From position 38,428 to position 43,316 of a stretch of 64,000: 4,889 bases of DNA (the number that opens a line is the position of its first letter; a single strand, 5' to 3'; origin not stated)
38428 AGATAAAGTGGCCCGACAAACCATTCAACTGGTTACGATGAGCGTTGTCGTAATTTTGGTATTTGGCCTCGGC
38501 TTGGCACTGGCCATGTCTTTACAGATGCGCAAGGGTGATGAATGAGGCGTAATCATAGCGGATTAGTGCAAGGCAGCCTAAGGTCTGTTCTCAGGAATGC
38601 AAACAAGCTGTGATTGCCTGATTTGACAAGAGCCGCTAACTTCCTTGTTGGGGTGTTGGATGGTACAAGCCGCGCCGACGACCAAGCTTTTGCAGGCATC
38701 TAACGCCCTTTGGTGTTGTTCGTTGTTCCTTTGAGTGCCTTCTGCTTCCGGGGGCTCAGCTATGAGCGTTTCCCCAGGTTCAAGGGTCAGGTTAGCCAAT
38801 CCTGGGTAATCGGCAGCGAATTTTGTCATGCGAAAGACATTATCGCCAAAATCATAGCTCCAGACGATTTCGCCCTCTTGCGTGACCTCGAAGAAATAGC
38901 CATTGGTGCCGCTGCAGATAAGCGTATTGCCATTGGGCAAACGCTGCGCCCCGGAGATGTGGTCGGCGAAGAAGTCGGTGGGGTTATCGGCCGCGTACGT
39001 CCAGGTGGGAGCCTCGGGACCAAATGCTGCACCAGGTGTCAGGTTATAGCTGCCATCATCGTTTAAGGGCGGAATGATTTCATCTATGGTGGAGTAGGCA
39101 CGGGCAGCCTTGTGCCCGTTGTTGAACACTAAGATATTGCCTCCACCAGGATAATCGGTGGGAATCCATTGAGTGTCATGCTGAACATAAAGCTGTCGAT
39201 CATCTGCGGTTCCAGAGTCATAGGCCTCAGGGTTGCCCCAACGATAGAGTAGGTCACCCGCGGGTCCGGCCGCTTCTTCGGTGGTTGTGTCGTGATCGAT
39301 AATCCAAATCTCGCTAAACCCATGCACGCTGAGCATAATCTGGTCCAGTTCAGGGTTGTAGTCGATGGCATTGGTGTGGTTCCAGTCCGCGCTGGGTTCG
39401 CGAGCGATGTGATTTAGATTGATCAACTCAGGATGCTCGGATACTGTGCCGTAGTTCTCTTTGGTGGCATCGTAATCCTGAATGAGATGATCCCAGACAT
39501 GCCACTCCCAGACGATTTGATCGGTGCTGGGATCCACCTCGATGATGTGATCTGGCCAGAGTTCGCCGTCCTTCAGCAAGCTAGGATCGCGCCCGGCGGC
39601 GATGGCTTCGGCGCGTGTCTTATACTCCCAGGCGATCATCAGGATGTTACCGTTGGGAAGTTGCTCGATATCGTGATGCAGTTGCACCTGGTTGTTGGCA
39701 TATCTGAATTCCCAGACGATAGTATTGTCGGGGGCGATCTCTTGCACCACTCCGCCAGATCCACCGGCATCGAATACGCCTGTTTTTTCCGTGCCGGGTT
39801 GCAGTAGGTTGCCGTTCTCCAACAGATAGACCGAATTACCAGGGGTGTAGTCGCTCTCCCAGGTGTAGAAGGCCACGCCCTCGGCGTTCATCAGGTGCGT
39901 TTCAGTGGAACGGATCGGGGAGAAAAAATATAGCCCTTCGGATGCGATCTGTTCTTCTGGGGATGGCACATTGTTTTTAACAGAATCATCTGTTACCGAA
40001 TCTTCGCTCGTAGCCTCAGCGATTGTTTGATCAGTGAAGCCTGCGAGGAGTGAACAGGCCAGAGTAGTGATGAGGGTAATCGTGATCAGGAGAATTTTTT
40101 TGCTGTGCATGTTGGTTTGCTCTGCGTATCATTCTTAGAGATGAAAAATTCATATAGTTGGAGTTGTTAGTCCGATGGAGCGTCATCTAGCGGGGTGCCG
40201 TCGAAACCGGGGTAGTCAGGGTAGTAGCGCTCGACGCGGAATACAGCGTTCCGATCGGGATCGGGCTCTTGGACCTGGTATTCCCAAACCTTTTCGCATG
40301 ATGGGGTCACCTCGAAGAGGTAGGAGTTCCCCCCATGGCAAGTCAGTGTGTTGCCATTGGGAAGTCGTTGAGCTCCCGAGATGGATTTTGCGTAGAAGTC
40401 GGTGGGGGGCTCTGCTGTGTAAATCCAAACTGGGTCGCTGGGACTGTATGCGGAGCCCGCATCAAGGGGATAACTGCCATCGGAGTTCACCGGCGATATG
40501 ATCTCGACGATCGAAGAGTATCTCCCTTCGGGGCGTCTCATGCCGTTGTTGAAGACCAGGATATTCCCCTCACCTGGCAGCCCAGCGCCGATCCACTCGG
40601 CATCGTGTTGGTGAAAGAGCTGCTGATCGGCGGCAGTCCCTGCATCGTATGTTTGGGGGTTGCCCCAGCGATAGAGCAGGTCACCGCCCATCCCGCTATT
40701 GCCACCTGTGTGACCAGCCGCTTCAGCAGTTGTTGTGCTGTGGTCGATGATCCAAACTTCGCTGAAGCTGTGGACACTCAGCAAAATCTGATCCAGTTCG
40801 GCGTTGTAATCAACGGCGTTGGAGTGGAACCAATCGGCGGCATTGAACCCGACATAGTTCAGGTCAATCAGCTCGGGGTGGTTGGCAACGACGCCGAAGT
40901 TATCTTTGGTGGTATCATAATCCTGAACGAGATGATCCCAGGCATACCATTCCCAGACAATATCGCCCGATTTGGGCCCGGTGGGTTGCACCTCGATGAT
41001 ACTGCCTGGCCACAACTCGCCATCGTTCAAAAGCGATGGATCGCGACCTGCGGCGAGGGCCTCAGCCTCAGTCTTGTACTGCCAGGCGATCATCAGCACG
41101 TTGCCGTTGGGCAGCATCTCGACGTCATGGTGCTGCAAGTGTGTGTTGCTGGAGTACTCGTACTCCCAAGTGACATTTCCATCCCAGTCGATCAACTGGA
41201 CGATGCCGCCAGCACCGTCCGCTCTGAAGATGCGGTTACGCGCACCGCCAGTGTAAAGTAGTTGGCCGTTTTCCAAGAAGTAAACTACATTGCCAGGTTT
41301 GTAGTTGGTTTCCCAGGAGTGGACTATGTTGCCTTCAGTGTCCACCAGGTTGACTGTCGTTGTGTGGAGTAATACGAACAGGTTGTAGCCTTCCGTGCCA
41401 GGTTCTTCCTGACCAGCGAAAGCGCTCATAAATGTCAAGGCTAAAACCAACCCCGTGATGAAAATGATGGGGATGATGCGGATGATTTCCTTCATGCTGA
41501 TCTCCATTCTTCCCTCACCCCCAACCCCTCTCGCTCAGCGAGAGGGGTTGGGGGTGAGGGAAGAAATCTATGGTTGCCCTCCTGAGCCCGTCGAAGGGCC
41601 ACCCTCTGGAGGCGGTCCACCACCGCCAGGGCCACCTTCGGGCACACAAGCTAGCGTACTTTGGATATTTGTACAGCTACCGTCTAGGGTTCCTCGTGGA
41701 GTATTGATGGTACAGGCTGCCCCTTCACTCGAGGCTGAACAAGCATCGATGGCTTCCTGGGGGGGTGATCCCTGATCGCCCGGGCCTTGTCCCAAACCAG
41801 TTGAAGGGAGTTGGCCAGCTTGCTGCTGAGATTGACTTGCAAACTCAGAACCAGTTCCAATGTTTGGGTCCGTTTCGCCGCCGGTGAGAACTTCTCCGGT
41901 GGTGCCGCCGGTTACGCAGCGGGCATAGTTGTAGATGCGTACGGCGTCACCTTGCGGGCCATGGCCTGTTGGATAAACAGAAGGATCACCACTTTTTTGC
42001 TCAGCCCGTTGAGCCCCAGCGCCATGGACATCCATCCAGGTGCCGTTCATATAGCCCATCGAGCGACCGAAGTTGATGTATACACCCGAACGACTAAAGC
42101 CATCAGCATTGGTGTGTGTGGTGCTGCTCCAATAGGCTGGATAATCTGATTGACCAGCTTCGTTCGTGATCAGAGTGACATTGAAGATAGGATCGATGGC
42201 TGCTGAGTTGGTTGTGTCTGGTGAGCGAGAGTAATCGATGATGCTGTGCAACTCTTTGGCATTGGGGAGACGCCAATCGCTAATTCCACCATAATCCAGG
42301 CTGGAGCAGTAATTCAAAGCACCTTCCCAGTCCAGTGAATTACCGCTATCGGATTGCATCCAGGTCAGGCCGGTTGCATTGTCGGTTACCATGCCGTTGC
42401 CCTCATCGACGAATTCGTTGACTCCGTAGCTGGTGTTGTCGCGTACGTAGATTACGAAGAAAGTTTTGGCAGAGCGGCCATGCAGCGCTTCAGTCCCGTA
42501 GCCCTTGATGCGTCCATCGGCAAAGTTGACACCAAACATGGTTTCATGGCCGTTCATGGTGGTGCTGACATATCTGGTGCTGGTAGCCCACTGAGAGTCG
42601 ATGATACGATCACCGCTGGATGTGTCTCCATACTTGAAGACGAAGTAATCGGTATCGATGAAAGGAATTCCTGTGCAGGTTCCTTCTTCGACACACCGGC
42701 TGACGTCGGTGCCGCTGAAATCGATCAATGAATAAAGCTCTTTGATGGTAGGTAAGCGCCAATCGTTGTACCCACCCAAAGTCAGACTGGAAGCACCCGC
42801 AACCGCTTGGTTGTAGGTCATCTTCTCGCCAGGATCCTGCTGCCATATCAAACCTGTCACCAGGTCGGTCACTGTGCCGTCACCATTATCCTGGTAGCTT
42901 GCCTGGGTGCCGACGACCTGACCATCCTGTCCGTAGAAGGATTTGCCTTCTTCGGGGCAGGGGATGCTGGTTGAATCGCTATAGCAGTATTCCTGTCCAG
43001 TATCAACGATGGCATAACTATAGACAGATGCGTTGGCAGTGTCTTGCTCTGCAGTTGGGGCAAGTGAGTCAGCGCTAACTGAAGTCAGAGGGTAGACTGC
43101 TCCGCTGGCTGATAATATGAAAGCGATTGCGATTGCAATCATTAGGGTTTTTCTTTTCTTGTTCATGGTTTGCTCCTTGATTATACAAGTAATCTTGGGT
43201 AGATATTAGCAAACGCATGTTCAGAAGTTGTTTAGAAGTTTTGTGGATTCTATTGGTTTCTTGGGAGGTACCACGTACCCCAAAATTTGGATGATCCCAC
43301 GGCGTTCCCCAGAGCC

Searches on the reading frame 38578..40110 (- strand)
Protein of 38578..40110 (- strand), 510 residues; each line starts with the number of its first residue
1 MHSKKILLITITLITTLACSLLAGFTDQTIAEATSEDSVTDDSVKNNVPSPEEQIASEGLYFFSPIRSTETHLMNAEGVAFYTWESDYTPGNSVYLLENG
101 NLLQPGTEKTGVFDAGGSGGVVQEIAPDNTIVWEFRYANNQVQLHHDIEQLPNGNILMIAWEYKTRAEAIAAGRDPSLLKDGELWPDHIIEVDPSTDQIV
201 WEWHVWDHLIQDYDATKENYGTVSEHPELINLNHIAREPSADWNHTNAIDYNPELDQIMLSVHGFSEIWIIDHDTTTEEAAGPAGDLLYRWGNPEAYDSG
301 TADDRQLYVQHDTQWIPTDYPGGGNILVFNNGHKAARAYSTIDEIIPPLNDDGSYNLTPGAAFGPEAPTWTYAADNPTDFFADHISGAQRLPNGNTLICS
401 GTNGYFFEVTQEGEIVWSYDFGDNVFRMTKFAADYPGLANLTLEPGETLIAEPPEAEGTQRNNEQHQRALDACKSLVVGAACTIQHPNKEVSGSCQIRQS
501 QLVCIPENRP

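Call 12: search_protein_families(library=pfam, proteins=[window:38578-40110:-], max_evalue=1)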
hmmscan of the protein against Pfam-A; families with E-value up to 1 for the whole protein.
window:38578-40110:- (510 aa): 2 families
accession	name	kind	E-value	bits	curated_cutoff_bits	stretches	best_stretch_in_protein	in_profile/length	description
PF05935.17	Arylsulfotrans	-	6e-23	81.9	24.2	1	49-412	5-344/374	Arylsulfotransferase (ASST)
PF14269.12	Arylsulfotran_2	-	5.5e-11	42.8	27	1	120-422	25-301/301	Arylsulfotransferase (ASST)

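Call 13: search_protein_families(library=ncbifam, proteins=[window:38578-40110:-], max_evalue=1)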
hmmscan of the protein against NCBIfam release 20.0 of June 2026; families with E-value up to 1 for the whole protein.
window:38578-40110:- (510 aa): 0 families

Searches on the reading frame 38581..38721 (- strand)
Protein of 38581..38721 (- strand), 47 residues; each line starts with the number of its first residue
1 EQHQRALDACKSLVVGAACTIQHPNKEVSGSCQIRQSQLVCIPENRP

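Call 14: search_protein_families(library=pfam, proteins=[window:38581-38721:-], max_evalue=10)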
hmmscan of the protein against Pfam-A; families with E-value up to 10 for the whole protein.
seq(47 aa): 2 families
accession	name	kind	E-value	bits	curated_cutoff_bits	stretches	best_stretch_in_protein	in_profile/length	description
PF11470.14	TUG-UBL1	-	0.16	12.6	23.3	1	8-40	24-58/65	TUG ubiquitin-like domain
PF14773.11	VIGSSK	-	0.2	12.2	21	1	3-35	22-54/62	Helicase-associated putative binding domain, C-terminal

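Call 15: search_protein_families(library=ncbifam, proteins=[window:38581-38721:-], max_evalue=10)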
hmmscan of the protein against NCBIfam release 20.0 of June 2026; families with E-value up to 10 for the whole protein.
seq(47 aa): 0 families

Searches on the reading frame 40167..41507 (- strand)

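Call 12: search_protein_families(library=pfam, proteins=[window:40167-41507:-], max_evalue=1)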
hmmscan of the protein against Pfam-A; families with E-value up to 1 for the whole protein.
window:40167-41507:- (446 aa): 3 families
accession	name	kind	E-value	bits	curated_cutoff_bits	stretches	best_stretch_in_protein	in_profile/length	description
PF05935.17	Arylsulfotrans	-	4.7e-22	79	24.2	1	49-415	27-355/374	Arylsulfotransferase (ASST)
PF14269.12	Arylsulfotran_2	-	2.1e-07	31.1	27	1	101-411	25-299/301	Arylsulfotransferase (ASST)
PF22701.2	Mala_s_1-like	-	0.014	15.6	27.5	1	40-90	99-151/195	Mal s 1 allergenic protein-like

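Call 13: search_protein_families(library=ncbifam, proteins=[window:40167-41507:-], max_evalue=1)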
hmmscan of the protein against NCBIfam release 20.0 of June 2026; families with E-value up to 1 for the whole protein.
window:40167-41507:- (446 aa): 0 families

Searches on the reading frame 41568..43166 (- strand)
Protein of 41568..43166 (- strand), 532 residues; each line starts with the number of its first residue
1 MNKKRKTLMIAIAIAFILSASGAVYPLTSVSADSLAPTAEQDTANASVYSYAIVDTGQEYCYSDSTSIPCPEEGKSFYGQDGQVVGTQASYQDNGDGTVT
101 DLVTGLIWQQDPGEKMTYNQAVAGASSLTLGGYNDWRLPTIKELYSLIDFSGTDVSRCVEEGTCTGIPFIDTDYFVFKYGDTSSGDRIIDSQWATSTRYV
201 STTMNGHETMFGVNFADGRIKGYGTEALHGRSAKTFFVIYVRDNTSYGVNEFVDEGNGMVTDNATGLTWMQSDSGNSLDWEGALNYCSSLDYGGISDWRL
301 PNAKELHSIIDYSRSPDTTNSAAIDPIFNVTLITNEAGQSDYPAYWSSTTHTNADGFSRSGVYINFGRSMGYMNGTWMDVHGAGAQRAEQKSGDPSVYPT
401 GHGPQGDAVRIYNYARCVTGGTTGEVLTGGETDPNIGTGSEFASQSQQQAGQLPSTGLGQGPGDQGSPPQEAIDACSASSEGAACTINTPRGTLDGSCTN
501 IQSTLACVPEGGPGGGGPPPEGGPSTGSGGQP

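Call 12: search_protein_families(library=pfam, proteins=[window:41568-43166:-], max_evalue=1)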
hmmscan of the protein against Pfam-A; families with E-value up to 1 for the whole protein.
window:41568-43166:- (532 aa): 2 families
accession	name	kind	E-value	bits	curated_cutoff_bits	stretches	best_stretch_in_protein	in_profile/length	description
PF07603.17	Lcl_C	-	1.1e-44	151.9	34.9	2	258-369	1-102/117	Lcl C-terminal domain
PF15401.11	TAA-Trp-ring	-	0.67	10.9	25.8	0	64-100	19-58/66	Tryptophan-ring motif of head of Trimeric autotransporter adhesin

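Call 13: search_protein_families(library=ncbifam, proteins=[window:41568-43166:-], max_evalue=1)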
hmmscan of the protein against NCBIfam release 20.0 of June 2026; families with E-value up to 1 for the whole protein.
window:41568-43166:- (532 aa): 2 families
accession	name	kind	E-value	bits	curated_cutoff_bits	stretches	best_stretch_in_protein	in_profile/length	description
NF047850.1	Lsa25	exception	7.7e-09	35.7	260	2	89-110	29-50/207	surface adhesin Lsa25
NF052322.1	FimD_tip_adhes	equivalog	4e-06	25.9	170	2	295-354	596-639/664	fimbrial tip adhesin FimD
